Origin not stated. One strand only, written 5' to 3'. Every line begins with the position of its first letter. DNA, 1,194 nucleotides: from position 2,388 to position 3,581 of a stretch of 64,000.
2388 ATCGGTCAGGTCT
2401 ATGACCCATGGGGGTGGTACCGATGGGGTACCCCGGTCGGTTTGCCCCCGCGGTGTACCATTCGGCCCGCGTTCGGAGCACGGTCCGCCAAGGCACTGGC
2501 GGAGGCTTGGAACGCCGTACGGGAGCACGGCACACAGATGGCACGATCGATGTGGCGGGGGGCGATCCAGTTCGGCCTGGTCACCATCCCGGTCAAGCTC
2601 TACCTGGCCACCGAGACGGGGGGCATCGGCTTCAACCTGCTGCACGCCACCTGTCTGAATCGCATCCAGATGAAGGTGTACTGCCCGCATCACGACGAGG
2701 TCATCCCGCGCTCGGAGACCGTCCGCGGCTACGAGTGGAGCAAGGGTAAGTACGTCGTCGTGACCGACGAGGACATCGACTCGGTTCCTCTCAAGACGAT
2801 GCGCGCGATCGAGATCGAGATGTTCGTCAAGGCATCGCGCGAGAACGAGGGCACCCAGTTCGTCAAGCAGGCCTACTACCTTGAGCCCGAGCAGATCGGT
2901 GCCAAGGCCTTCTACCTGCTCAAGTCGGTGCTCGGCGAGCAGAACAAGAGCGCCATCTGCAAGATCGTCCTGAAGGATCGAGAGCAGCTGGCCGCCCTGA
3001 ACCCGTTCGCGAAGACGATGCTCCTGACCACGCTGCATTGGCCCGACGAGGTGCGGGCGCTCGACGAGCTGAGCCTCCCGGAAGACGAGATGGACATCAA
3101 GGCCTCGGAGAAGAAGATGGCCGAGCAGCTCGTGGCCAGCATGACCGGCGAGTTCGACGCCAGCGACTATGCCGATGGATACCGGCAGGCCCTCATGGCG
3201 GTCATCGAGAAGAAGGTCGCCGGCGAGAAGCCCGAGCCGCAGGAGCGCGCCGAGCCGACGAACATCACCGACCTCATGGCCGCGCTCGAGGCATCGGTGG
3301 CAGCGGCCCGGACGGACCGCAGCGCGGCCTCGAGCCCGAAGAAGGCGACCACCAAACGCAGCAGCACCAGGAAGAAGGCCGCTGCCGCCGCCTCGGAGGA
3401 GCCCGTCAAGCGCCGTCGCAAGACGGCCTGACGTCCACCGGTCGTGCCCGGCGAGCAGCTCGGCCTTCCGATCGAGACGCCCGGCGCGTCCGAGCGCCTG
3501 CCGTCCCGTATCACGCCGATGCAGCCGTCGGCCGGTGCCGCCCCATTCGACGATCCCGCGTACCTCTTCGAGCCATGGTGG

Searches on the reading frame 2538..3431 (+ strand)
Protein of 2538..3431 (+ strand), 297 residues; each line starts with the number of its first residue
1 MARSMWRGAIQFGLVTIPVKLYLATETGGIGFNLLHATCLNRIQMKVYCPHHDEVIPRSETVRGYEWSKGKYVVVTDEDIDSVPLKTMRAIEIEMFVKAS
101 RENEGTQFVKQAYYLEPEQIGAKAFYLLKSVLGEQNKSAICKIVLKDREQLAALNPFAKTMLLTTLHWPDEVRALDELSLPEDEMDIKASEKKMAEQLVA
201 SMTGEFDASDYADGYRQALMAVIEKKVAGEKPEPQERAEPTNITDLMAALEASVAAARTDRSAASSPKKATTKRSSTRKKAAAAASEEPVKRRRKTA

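Call 3: search_protein_families(library=pfam, proteins=[window:2538-3431:+], max_evalue=1)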
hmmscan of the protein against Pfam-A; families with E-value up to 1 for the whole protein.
window:2538-3431:+ (297 aa): 1 family
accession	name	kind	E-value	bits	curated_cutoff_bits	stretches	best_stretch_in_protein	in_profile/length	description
PF02735.22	Ku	-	7.7e-40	137.2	25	1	12-189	2-183/190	Ku70/Ku80 beta-barrel domain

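Call 4: search_protein_families(library=ncbifam, proteins=[window:2538-3431:+], max_evalue=1)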
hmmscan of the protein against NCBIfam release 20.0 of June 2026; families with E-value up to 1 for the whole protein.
window:2538-3431:+ (297 aa): 1 family
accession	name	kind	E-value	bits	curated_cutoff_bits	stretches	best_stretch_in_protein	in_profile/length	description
TIGR02772.2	Ku_bact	equivalog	4.7e-79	265.5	150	1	3-254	1-259/259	non-homologous end joining protein Ku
